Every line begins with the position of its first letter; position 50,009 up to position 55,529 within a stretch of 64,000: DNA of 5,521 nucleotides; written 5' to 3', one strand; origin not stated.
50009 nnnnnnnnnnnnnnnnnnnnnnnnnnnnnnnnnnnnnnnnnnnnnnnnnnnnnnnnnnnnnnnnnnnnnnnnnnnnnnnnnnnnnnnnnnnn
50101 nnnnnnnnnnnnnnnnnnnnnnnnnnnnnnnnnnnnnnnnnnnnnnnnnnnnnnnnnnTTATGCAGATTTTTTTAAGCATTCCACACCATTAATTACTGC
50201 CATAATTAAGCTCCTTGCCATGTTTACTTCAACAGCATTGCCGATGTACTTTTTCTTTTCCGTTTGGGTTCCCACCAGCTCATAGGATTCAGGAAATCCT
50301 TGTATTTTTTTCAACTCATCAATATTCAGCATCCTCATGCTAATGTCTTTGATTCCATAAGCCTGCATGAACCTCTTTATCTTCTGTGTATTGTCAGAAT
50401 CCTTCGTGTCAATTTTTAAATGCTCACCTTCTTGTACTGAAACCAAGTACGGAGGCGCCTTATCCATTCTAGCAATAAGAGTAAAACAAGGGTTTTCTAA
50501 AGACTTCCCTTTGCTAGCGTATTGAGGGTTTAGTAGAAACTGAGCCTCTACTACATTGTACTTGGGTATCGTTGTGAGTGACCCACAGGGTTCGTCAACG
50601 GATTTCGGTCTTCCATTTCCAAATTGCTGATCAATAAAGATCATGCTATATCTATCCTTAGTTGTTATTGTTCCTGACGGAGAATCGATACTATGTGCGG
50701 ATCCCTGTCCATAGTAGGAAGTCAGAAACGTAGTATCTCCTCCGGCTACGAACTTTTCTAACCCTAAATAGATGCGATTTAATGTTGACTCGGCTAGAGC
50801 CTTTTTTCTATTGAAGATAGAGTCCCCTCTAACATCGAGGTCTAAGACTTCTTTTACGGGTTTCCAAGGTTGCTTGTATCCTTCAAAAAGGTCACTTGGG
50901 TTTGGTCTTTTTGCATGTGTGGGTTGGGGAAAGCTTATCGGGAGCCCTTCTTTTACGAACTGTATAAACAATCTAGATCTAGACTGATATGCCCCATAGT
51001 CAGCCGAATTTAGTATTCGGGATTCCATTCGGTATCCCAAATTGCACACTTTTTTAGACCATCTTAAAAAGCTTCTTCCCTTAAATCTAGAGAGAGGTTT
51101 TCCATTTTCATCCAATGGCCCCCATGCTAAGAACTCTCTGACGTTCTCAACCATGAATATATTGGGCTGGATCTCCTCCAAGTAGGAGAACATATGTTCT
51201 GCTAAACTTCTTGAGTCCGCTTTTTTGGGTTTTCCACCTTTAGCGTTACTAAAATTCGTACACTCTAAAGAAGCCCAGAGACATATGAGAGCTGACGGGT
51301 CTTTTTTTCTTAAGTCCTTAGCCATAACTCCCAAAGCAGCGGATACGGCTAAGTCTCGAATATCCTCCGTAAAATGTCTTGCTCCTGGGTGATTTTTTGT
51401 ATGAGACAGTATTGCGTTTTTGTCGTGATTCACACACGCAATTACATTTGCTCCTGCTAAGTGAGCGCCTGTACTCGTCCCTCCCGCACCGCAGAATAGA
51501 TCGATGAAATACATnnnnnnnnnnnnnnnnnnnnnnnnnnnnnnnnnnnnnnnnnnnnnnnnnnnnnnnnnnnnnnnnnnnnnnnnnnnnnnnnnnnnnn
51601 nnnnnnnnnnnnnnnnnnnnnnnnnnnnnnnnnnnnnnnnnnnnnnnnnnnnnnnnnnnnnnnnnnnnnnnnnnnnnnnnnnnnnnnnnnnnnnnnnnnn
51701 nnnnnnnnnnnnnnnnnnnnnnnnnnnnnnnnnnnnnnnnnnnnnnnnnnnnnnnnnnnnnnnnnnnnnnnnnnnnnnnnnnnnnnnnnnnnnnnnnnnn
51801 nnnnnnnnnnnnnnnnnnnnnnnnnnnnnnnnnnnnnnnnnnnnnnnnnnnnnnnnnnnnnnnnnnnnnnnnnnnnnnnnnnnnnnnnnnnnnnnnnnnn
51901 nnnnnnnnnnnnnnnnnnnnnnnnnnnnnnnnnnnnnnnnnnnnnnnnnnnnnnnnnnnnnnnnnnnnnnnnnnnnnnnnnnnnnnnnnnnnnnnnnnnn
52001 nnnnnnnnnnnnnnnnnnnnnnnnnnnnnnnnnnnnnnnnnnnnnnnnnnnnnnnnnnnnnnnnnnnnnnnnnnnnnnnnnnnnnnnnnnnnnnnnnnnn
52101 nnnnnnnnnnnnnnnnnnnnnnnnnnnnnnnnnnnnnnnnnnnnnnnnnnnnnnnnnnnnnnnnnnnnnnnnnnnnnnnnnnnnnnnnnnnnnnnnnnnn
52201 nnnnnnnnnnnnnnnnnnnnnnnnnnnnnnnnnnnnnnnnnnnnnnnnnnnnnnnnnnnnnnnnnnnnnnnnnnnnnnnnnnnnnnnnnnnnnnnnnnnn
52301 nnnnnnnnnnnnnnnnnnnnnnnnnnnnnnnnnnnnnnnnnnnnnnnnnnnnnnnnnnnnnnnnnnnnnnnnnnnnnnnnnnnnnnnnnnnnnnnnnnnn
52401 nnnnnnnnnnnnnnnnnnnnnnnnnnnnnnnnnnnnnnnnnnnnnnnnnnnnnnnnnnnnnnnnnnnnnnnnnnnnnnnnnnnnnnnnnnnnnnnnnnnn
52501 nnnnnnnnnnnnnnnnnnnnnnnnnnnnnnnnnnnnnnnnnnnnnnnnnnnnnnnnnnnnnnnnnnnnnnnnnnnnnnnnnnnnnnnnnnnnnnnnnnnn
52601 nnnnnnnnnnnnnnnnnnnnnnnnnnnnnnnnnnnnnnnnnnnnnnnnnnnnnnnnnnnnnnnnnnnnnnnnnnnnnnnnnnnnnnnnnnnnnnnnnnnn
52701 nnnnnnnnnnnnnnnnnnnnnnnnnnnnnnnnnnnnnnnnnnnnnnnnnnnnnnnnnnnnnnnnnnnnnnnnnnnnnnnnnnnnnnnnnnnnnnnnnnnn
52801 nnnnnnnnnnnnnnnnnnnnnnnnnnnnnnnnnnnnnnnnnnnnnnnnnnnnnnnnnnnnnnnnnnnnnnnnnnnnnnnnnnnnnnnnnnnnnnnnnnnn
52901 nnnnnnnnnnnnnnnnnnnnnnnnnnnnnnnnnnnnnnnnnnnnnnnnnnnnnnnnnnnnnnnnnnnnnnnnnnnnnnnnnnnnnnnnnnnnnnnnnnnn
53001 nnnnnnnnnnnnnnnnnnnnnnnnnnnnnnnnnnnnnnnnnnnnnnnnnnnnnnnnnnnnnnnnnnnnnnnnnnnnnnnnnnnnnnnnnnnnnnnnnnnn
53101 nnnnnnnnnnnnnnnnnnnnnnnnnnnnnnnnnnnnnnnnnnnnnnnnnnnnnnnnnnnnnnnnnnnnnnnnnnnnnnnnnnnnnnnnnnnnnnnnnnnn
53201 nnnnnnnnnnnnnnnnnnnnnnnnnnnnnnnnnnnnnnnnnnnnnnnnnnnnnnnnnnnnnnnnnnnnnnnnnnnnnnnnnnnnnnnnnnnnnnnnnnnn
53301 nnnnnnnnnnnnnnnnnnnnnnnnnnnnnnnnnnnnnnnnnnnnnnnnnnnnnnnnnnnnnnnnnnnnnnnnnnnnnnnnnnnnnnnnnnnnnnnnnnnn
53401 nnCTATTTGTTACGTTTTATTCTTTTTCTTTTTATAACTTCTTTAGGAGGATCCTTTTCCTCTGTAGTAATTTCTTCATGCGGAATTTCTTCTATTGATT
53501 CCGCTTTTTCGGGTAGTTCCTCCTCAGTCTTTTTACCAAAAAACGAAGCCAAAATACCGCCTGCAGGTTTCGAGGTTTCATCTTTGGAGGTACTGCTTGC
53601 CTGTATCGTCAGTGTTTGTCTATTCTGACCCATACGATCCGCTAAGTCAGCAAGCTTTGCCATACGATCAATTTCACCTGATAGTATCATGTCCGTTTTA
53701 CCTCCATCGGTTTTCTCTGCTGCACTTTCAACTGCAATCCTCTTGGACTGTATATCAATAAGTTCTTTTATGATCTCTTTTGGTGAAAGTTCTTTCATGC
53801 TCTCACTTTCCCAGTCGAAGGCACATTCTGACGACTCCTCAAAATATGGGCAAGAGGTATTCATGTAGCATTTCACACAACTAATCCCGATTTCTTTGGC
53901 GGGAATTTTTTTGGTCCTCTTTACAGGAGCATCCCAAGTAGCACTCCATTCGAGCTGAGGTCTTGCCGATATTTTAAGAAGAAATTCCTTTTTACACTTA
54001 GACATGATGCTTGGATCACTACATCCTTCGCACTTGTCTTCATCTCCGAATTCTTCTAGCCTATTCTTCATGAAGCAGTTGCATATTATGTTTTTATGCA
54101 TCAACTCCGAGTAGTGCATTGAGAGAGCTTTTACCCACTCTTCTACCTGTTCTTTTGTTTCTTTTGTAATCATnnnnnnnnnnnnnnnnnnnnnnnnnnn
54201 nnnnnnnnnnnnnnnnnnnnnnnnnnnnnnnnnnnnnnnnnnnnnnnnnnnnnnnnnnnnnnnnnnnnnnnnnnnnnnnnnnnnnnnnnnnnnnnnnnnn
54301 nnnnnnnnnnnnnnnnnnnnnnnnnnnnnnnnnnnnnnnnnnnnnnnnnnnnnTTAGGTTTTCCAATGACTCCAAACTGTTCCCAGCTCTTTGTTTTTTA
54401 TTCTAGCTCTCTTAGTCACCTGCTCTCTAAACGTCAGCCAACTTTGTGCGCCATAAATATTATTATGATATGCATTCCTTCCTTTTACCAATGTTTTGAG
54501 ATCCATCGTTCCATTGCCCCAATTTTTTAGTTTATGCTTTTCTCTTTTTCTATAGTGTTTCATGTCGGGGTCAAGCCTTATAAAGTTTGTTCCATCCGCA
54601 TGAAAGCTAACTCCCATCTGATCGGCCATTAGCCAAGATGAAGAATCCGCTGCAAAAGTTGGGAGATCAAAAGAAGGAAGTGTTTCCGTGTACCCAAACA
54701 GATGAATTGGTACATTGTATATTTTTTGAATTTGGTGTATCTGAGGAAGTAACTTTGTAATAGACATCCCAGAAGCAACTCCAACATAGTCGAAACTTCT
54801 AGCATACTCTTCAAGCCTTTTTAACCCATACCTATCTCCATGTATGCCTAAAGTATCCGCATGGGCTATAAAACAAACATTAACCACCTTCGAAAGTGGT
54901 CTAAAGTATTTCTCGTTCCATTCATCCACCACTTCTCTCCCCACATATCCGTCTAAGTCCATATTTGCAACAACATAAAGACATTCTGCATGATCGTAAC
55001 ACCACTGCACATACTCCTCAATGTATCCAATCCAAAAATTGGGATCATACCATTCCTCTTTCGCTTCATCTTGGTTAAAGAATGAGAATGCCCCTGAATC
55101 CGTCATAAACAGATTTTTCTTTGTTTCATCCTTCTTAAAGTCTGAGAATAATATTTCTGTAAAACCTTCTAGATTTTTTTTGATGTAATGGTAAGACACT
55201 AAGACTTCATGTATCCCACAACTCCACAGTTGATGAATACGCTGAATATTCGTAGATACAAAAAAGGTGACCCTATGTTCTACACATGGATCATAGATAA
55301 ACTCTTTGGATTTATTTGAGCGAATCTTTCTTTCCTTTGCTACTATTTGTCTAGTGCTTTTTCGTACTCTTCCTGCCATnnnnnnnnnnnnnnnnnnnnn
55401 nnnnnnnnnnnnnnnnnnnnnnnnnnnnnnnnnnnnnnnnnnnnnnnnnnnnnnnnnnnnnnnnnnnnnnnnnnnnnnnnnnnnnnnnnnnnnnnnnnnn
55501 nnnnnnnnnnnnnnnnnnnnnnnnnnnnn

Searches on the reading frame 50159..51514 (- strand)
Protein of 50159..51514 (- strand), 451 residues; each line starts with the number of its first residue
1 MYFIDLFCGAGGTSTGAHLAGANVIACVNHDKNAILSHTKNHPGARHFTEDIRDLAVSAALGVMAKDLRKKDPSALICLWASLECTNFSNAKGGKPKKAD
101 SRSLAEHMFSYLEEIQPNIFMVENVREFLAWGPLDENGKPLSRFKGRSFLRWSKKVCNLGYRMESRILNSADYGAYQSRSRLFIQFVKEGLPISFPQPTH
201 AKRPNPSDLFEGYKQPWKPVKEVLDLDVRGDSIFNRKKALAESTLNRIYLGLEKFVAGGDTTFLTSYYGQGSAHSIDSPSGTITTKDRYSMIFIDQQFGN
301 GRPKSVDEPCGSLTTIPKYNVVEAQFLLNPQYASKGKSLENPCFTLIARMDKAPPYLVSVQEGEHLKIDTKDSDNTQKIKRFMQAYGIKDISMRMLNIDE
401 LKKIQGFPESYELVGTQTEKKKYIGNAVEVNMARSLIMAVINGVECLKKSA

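Call 51: search_protein_families(library=phrogs, proteins=[window:50159-51514:-], max_evalue=0.001)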
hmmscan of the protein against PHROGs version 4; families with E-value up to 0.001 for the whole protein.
window:50159-51514:- (451 aa): 7 families
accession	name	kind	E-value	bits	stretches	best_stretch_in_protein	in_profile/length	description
phrog_116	-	other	1e-76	259.9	1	1-447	208-496/779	DNA methyltransferase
phrog_363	-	other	3e-33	116.3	1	1-198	54-225/327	DNA methyltransferase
phrog_29443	-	unknown function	1.5e-20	74.4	1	4-134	6-127/273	-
phrog_5999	-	other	4.5e-19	69.5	1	2-107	4-102/109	DNA methyltransferase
phrog_23072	-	other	5.3e-15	56.8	1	385-444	325-391/400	DNA methyltransferase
phrog_36001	-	unknown function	6.3e-12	45.5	0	5-56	22-73/715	-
phrog_13621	-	unknown function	3e-09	37.8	1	386-441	47-109/121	-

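Call 52: search_protein_families(library=pfam, proteins=[window:50159-51514:-], max_evalue=0.001)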
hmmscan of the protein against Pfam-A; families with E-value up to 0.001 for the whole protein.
window:50159-51514:- (451 aa): 1 family
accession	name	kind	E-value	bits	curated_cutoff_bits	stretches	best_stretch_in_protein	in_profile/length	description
PF00145.23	DNA_methylase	-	1.4e-37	130.3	22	1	1-440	1-322/324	C-5 cytosine-specific DNA methylase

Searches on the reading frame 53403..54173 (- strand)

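Call 51: search_protein_families(library=phrogs, proteins=[window:53403-54173:-], max_evalue=0.001)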
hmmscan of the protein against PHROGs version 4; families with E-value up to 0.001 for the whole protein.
window:53403-54173:- (256 aa): 1 family
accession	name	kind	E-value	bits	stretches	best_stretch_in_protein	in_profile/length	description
phrog_887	-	moron, auxiliary metabolic gene and host takeover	9.4e-16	58.8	1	96-226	363-486/509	queuine tRNA-ribosyltransferase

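Call 52: search_protein_families(library=pfam, proteins=[window:53403-54173:-], max_evalue=0.001)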
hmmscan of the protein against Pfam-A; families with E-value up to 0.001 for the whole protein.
window:53403-54173:- (256 aa): 0 families

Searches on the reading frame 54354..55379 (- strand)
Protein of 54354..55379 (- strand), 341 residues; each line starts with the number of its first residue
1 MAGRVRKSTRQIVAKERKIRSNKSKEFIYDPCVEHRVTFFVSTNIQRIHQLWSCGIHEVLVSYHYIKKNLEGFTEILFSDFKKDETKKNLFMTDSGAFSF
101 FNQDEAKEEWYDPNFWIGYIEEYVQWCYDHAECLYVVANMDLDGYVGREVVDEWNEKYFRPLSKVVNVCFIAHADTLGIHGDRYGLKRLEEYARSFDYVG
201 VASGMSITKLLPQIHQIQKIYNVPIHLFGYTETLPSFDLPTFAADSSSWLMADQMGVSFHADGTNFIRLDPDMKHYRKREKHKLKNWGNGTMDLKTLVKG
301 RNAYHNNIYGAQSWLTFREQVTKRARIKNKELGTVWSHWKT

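Call 51: search_protein_families(library=phrogs, proteins=[window:54354-55379:-], max_evalue=0.001)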
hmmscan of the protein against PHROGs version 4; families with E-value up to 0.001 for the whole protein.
window:54354-55379:- (341 aa): 1 family
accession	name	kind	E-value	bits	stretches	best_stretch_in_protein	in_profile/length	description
phrog_887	-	moron, auxiliary metabolic gene and host takeover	5.8e-19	69.3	1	39-286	13-244/509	queuine tRNA-ribosyltransferase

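Call 52: search_protein_families(library=pfam, proteins=[window:54354-55379:-], max_evalue=0.001)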
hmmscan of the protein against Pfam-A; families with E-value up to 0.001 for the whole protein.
window:54354-55379:- (341 aa): 0 families
